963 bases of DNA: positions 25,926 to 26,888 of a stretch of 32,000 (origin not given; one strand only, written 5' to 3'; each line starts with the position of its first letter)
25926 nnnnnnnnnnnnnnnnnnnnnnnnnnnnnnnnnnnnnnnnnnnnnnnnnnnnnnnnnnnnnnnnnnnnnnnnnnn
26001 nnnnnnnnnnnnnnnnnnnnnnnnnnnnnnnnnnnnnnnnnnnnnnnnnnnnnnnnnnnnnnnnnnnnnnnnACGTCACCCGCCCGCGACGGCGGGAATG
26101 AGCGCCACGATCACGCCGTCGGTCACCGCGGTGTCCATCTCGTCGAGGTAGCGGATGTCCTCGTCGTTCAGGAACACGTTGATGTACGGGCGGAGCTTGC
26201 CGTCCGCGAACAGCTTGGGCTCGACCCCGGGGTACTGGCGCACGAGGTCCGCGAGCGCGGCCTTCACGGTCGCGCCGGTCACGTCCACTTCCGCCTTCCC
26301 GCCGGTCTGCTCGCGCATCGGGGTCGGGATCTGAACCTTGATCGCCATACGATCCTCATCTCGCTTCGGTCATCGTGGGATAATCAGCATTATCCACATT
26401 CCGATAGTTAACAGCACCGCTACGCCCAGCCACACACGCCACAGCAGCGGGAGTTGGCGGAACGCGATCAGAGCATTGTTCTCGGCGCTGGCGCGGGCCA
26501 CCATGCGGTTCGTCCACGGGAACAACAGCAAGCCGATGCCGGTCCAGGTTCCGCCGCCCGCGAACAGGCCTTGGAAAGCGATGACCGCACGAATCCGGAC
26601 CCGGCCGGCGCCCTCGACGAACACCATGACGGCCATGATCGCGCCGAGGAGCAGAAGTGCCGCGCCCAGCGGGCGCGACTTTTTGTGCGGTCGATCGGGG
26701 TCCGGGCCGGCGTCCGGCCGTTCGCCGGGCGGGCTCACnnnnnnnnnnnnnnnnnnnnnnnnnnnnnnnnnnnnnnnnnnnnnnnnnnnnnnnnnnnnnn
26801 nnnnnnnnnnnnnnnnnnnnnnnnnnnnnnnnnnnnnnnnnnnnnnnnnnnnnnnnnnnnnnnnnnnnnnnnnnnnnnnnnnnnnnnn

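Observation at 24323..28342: Riboswitch-controlled ThrC-like / MoaD-like / E1 operon: candidate sulfur-carrier-protein route to homocysteine with extra unassigned components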

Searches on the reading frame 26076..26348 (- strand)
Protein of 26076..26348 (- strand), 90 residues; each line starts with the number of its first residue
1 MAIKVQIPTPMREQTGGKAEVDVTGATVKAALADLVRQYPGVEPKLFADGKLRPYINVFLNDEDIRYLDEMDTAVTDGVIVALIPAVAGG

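Call 5: search_protein_families(library=pfam, proteins=[window:26076-26348:-], max_evalue=0.1)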
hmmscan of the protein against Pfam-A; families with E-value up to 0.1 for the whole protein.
window:26076-26348:- (90 aa): 2 families
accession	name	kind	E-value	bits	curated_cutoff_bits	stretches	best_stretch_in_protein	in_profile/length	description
PF02597.26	ThiS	-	1.4e-13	51.6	22.5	1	5-90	1-76/76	ThiS family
PF09138.17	Urm1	-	0.0014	19.4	21.8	1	43-90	48-96/96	Urm1 (Ubiquitin related modifier)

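Call 6: search_protein_families(library=ncbifam, proteins=[window:26076-26348:-], max_evalue=0.1)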
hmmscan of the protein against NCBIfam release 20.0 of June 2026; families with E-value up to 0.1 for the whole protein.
window:26076-26348:- (90 aa): 4 families
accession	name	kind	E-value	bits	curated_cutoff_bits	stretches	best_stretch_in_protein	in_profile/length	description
NF041918.1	SAMP1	equivalog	3.4e-17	62.8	60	1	10-90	8-91/91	ubiquitin-like small modifier protein 1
TIGR01687.1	moaD_arch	subfamily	6e-11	42.7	49.5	1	3-90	1-88/88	MoaD family protein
NF053661.1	Urm1_like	equivalog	0.00066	19.8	70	1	32-90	24-79/79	Urm1-like protein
TIGR01682.1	moaD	equivalog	0.0034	18.2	66.15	1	11-90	9-80/80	molybdopterin converting factor subunit 1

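Call 14: search_solved_structures(query=window:26076-26348:-, max_evalue=0.01)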
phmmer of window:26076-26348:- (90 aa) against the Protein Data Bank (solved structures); distinct sequences matched with E-value up to 0.01: 8.
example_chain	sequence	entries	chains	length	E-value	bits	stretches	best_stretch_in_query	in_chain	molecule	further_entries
4n6e_B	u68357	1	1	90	9.6e-19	70.6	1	1-90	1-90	ThiS/MoaD family protein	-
3dwg_C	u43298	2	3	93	1.3e-18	70.2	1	2-90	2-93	9.5 kDa culture filtrate antigen cfp10A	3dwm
1v8c_A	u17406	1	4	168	1.3e-12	51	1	5-90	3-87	MoaD related protein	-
2m19_A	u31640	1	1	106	7.8e-11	45.3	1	21-90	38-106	Molybdopterin converting factor subunit 1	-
2l52_A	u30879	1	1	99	1.3e-05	28.7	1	3-90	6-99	METHANOSARCINA ACETIVORANS SAMP1 HOMOLOG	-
3po0_A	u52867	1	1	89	3.5e-05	27.3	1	13-90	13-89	Small archaeal modifier protein 1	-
4hro_A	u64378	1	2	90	3.8e-05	27.2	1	13-90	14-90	Small archaeal modifier protein 1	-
2l83_A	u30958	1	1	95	4.9e-05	26.8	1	14-90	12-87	Small archaeal modifier protein 1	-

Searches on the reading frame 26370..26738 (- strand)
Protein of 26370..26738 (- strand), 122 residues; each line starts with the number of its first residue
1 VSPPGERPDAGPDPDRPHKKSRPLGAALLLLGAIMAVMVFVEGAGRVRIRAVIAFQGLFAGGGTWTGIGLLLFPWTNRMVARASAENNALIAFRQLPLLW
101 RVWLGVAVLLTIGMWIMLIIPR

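Call 5: search_protein_families(library=pfam, proteins=[window:26370-26738:-], max_evalue=0.1)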
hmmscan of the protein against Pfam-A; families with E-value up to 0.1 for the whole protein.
window:26370-26738:- (122 aa): 0 families

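Call 6: search_protein_families(library=ncbifam, proteins=[window:26370-26738:-], max_evalue=0.1)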
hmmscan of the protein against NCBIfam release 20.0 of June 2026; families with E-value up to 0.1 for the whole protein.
window:26370-26738:- (122 aa): 1 family
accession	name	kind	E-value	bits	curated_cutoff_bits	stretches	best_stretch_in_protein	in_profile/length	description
NF041042.1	FslE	exception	0.093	11.2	800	0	23-67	242-280/505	rhizoferrin import outer membrane protein FslE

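Call 25: search_protein_families(library=pfam, proteins=[window:26370-26738:-], max_evalue=10)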
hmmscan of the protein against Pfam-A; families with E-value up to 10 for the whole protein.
window:26370-26738:- (122 aa): 1 family
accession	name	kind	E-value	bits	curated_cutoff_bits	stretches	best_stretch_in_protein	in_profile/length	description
PF09534.15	Trp_oprn_chp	-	0.32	11.3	29.6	1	24-118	46-138/180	Tryptophan-associated transmembrane protein (Trp_oprn_chp)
